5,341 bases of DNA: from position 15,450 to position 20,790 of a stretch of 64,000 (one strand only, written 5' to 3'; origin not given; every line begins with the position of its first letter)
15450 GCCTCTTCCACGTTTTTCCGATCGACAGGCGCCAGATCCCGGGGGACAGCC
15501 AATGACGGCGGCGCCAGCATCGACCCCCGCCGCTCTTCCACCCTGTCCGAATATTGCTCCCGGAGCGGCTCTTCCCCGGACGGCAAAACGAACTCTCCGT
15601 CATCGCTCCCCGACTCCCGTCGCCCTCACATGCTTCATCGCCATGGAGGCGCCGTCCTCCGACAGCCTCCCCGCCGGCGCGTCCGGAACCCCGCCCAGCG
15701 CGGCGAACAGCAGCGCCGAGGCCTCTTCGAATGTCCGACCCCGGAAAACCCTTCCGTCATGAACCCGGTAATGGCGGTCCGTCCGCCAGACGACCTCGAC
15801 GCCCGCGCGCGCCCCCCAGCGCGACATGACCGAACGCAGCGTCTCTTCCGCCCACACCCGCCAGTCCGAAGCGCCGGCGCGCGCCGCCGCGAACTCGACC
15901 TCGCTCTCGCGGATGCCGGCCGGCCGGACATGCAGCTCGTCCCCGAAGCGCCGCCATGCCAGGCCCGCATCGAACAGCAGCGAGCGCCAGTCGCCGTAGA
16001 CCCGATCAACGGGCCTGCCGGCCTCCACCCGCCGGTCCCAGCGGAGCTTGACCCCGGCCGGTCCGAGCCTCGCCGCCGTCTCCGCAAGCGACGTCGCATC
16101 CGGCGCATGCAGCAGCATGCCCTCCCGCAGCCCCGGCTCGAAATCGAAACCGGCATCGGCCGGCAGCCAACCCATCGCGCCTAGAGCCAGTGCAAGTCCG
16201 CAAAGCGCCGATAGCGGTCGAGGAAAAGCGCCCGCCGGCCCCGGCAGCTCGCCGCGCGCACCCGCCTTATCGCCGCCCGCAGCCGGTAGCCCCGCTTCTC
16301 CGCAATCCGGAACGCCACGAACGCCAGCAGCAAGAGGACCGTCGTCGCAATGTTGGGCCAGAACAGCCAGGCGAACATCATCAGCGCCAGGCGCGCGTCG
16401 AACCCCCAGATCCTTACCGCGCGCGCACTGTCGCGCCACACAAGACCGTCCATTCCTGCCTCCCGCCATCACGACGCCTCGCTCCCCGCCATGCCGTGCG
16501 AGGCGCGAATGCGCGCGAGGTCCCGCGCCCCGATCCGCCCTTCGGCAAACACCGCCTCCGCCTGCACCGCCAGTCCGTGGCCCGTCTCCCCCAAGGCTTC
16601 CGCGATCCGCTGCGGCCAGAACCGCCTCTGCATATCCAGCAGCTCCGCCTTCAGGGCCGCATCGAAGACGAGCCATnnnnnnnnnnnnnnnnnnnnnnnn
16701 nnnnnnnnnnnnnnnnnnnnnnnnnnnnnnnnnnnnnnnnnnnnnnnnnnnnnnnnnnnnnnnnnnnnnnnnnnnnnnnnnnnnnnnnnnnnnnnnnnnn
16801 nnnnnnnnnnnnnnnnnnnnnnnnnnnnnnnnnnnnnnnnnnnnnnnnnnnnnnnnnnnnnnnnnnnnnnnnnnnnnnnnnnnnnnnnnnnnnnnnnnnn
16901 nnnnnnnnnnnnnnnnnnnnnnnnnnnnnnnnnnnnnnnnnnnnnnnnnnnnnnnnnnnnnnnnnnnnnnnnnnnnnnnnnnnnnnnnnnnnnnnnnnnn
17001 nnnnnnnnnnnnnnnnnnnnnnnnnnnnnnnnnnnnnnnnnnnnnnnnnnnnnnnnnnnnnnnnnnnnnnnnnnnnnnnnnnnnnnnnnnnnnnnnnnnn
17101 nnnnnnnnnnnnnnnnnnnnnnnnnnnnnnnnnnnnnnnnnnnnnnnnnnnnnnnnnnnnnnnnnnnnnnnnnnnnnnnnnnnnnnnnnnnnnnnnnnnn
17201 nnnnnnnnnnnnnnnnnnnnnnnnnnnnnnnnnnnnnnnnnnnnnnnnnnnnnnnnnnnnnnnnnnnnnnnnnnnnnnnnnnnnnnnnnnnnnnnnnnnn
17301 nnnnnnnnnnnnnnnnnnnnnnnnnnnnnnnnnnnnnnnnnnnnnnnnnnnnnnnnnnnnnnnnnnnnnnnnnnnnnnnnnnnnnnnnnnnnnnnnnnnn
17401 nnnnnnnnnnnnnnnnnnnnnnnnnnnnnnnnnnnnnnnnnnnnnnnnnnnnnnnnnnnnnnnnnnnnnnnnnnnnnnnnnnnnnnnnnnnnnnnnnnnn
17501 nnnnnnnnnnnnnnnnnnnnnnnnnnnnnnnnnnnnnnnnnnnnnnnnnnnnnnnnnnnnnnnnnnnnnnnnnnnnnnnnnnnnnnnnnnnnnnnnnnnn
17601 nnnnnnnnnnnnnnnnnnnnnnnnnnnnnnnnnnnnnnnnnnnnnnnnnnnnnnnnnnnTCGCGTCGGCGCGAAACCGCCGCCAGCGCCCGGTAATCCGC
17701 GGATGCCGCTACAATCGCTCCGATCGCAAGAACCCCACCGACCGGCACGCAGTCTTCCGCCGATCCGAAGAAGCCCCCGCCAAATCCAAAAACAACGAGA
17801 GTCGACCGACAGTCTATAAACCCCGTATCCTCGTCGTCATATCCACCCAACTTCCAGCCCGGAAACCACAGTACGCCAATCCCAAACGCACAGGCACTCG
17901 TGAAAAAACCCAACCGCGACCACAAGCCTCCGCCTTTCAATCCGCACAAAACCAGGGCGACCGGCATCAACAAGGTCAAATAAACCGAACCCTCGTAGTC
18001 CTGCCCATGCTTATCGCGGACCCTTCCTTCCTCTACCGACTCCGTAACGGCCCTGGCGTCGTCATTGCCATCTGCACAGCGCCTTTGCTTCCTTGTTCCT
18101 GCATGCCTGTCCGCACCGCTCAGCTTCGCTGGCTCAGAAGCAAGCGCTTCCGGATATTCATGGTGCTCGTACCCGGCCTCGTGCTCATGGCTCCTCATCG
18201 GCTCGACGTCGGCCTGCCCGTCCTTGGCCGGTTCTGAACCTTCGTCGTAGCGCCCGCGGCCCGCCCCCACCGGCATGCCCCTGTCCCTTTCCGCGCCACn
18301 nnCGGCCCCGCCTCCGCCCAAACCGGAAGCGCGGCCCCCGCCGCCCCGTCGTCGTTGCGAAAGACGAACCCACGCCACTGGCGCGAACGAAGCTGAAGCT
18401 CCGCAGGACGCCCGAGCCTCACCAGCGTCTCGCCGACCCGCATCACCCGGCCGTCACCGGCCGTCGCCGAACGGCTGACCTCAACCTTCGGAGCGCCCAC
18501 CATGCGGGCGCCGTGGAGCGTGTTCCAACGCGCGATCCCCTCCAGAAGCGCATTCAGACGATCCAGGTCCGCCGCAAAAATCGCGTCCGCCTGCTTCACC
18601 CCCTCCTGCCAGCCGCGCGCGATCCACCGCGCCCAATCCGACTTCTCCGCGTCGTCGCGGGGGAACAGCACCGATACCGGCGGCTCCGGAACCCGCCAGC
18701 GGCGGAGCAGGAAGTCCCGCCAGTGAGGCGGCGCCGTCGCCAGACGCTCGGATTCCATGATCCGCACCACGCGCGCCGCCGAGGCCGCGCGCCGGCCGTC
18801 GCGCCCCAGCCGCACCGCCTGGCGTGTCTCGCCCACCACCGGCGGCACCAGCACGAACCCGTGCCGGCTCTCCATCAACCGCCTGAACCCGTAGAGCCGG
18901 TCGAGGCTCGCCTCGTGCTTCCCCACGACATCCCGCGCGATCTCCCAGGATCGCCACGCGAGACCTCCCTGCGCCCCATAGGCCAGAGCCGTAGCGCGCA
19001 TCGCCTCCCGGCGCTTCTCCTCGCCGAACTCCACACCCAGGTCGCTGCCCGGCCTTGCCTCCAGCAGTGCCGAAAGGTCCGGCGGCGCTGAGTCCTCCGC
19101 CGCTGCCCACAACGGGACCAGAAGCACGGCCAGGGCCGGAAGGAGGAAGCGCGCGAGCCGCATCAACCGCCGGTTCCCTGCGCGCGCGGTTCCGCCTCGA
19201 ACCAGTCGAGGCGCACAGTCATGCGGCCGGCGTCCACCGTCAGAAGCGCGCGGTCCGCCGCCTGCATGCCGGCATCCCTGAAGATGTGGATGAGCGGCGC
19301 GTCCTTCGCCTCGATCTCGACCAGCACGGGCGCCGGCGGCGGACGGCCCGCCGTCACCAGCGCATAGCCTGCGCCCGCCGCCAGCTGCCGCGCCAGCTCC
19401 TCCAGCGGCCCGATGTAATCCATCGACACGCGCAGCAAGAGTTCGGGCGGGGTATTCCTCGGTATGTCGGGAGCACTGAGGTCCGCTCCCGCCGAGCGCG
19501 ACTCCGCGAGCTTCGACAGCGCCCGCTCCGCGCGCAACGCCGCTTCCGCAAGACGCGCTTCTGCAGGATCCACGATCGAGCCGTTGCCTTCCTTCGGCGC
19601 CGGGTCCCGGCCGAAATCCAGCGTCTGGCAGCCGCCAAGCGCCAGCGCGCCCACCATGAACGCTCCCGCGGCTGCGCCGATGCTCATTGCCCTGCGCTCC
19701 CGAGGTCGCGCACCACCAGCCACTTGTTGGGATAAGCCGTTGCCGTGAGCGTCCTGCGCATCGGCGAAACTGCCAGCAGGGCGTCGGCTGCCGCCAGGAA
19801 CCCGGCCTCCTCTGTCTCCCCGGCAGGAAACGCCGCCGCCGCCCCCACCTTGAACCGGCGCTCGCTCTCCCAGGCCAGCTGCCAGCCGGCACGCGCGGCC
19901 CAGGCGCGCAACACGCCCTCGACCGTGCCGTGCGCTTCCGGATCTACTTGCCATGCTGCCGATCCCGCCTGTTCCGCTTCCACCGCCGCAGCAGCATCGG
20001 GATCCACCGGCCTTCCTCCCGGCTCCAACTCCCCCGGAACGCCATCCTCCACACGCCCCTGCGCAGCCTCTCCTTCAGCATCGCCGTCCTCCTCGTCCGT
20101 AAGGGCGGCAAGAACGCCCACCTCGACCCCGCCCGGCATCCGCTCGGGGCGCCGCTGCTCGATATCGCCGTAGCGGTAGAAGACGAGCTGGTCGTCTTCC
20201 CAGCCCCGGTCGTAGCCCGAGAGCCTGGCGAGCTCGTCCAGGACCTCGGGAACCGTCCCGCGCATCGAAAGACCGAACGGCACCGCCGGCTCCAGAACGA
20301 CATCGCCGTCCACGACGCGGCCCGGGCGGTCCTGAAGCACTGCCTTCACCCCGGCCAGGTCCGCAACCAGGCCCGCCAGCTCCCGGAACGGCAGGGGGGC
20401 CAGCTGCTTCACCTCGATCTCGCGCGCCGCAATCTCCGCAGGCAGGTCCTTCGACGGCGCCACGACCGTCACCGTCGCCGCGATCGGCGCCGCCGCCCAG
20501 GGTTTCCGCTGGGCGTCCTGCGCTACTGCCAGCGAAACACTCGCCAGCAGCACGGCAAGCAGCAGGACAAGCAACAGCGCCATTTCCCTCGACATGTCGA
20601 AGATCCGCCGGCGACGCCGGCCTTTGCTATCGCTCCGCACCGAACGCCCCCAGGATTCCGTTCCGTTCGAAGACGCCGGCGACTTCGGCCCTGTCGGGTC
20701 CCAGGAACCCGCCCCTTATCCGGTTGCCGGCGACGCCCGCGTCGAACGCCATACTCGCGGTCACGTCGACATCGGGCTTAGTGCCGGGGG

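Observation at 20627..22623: Tandem TbpB/fHbp-like beta-barrel surface lipoproteins inside the T4SS cluster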

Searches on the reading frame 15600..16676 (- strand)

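Call 22: search_protein_families(library=pfam, proteins=[window:15600-16676:-], max_evalue=0.01)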
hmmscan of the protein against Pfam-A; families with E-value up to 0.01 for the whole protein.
window:15600-16676:- (358 aa): 1 family
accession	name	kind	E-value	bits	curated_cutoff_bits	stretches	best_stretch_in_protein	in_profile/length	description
PF10671.14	TcpQ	-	3.6e-08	33.8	27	1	271-326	2-56/80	Toxin co-regulated pilus biosynthesis protein Q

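Call 59: search_protein_families(library=ncbifam, proteins=[window:15600-16676:-], max_evalue=0.01)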
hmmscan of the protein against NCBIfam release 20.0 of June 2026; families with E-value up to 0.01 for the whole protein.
window:15600-16676:- (358 aa): 0 families

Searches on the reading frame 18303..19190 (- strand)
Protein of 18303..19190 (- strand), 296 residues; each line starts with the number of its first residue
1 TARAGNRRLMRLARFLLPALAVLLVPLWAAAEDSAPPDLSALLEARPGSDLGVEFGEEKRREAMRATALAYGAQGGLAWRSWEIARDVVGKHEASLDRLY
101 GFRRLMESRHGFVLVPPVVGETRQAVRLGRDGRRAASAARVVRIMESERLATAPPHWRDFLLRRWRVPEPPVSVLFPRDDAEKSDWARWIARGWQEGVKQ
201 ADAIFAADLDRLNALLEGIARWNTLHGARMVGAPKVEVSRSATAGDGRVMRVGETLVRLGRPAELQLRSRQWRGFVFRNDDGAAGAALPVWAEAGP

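Call 43: search_dna_similar(query=window:18303-19190:-, collection=plasmids, mode=protein, max_rows=25, max_evalue=0.00001, rows=best)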
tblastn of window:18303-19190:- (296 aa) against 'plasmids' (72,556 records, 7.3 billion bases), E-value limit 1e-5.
Records with a match: 3662; places in all: 3681; records where one place covers at least 80% of the query: 2455.
Best place of each record, by identity: <60% 3662.
By first word of the organism name: Escherichia 1374; Klebsiella 897; Salmonella 448; Enterobacter 178; Serratia 125; Shigella 109; Pseudomonas 99; Acinetobacter 88; Citrobacter 75; Yersinia 29; and 72 more.
By predicted mobility (MOB-suite, as given by PLSDB): conjugative 3221; non-mobilizable 254; mobilizable 187.
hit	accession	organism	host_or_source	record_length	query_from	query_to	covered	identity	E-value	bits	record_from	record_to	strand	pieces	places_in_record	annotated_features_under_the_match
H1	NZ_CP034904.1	Roseomonas mucosa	Homo sapiens,tissue sample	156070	35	273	81%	39.0%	6e-37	146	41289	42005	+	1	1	type IV secretory system conjugative DNA transfer family protein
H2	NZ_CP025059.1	Roseomonas mucosa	Homo sapiens,Clinical, healthy, human ...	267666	35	273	81%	39.0%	1e-36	145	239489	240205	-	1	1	type IV secretory system conjugative DNA transfer family protein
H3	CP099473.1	Roseomonas mucosa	Human skin,single cell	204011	35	273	81%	39.0%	4e-36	144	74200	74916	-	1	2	type IV secretion system DotC family protein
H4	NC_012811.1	Methylorubrum extorquens AM1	-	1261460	32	296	90%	34.7%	2e-25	113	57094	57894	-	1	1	none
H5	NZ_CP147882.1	Roseomonas mucosa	cell culture,Styx glacier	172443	35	273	81%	38.2%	3e-36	144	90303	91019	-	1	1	type IV secretory system conjugative DNA transfer family protein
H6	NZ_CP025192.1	Roseomonas mucosa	Homo sapiens,clinical, human skin, ...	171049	35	273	81%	38.2%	6e-35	140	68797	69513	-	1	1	type IV secretory system conjugative DNA transfer family protein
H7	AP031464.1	Roseomonas mucosa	Homo sapiens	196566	35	273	81%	38.2%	6e-35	140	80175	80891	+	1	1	type IV secretion system DotC family protein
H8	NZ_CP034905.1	Roseomonas mucosa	Homo sapiens,tissue sample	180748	35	273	81%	37.8%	2e-35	142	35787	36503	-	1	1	type IV secretory system conjugative DNA transfer family protein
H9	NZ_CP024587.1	Roseomonas sp. FDAARGOS_362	Homo sapiens,peripheral Blood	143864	35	273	81%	37.8%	3e-34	139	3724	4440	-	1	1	type IV secretory system conjugative DNA transfer family protein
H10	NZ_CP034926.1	Roseomonas mucosa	Homo sapiens,tissue sample,Clinical, ...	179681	35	273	81%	37.8%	5e-34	138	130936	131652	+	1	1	type IV secretory system conjugative DNA transfer family protein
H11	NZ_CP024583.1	Roseomonas sp. FDAARGOS_362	Homo sapiens,peripheral Blood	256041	35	273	81%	37.8%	5e-34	138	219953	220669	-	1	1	type IV secretory system conjugative DNA transfer family protein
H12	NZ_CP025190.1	Roseomonas mucosa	Homo sapiens,clinical, human skin, ...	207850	36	273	80%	37.9%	2e-33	136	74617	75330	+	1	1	type IV secretory system conjugative DNA transfer family protein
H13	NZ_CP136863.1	Methylocapsa polymorpha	Shagnum peat sample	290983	36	272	80%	38.0%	3e-35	141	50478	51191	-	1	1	type IV secretion system DotC family protein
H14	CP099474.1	Roseomonas mucosa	Human skin,single cell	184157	35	273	81%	37.3%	6e-35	140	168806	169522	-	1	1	type IV secretion system DotC family protein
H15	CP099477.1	Roseomonas mucosa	Human skin,single cell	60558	35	273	81%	37.3%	1e-34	140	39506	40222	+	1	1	type IV secretion system DotC family protein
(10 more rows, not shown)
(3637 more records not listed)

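Call 44: get_annotated_region(hit=H1, flank=12000)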
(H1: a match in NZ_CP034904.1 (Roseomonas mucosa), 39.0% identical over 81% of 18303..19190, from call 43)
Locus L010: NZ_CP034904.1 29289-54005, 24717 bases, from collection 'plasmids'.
description: Roseomonas mucosa strain AD3 plasmid p3-AD3
organism: Roseomonas mucosa (NCBI taxid 207340)
taxonomy: Bacteria; Pseudomonadota; Alphaproteobacteria; Rhodospirillales; Acetobacteraceae; Roseomonas; Roseomonas mucosa
host: -; source: Homo sapiens,tissue sample; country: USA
typing (MOB-suite, as given by PLSDB): non-mobilizable
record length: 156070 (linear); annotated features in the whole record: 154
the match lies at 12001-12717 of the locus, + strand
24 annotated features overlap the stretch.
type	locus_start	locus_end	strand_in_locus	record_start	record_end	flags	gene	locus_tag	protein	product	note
CDS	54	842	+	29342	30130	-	-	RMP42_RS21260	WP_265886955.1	hypothetical protein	-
CDS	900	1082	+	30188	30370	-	-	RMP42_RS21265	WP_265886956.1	hypothetical protein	-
CDS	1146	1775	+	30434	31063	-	-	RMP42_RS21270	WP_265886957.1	DotI/IcmL/TraM family protein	-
CDS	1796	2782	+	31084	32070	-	-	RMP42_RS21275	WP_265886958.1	DotH/IcmK family type IV secretion protein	-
CDS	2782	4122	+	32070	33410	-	-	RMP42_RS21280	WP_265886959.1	DotG/IcmE/VirB10 family protein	-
CDS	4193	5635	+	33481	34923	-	-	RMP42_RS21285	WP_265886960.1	hypothetical protein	-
CDS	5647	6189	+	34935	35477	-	-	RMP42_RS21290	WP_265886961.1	hypothetical protein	-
CDS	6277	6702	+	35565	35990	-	-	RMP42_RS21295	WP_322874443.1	hypothetical protein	-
CDS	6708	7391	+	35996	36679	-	-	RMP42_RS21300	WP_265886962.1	HNH endonuclease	-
CDS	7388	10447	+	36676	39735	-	-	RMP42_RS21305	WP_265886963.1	ATP-binding protein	-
CDS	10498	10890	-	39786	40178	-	-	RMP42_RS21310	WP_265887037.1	type II toxin-antitoxin system VapC family toxin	-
CDS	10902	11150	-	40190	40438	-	-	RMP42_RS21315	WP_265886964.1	AbrB/MazE/SpoVT family DNA-binding domain-containing protein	-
CDS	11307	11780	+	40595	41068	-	-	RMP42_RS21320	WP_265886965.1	DotD/TraH family lipoprotein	-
CDS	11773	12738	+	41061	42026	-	-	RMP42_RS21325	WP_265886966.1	type IV secretory system conjugative DNA transfer family protein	-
CDS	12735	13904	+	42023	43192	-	-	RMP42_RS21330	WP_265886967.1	ATPase, T2SS/T4P/T4SS family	-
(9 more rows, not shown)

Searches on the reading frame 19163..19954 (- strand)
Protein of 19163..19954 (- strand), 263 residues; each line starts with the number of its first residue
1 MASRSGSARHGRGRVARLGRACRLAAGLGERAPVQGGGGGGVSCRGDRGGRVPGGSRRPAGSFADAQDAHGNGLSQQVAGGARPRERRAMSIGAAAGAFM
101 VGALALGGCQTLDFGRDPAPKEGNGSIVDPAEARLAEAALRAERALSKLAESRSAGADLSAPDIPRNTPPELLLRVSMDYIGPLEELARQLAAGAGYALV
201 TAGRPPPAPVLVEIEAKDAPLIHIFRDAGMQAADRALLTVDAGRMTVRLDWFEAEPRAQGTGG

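Call 11: search_protein_families(library=pfam, proteins=[window:19163-19954:-], max_evalue=0.01)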
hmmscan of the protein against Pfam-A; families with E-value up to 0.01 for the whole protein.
window:19163-19954:- (263 aa): 1 family
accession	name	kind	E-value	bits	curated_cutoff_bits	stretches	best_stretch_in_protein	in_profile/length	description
PF16816.10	DotD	-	1.5e-26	93.4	27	1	131-251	2-121/121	DotD protein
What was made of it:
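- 19163..19651 (-): DotD/TraH-type lipoprotein. Call 11 (PF16816, 1.5e-26)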

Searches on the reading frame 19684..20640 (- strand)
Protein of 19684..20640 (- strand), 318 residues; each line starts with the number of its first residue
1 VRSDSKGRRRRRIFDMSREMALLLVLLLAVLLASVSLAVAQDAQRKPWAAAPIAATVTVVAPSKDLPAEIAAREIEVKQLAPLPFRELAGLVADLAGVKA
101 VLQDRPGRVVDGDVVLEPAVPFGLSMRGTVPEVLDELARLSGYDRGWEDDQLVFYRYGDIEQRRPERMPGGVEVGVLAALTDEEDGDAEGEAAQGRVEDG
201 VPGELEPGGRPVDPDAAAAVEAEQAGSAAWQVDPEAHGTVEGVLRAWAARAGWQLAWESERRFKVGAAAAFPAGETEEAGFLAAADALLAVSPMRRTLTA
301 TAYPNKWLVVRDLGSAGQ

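Call 11: search_protein_families(library=pfam, proteins=[window:19684-20640:-], max_evalue=0.01)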
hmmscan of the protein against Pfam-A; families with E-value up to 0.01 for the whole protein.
window:19684-20640:- (318 aa): 1 family
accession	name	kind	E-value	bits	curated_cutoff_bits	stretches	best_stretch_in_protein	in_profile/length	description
PF10671.14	TcpQ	-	1.4e-08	35.1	27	1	237-311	8-78/80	Toxin co-regulated pilus biosynthesis protein Q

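Call 59: search_protein_families(library=ncbifam, proteins=[window:19684-20595:-], max_evalue=0.01)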
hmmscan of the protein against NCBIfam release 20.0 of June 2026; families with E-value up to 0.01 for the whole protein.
window:19684-20595:- (303 aa): 0 families
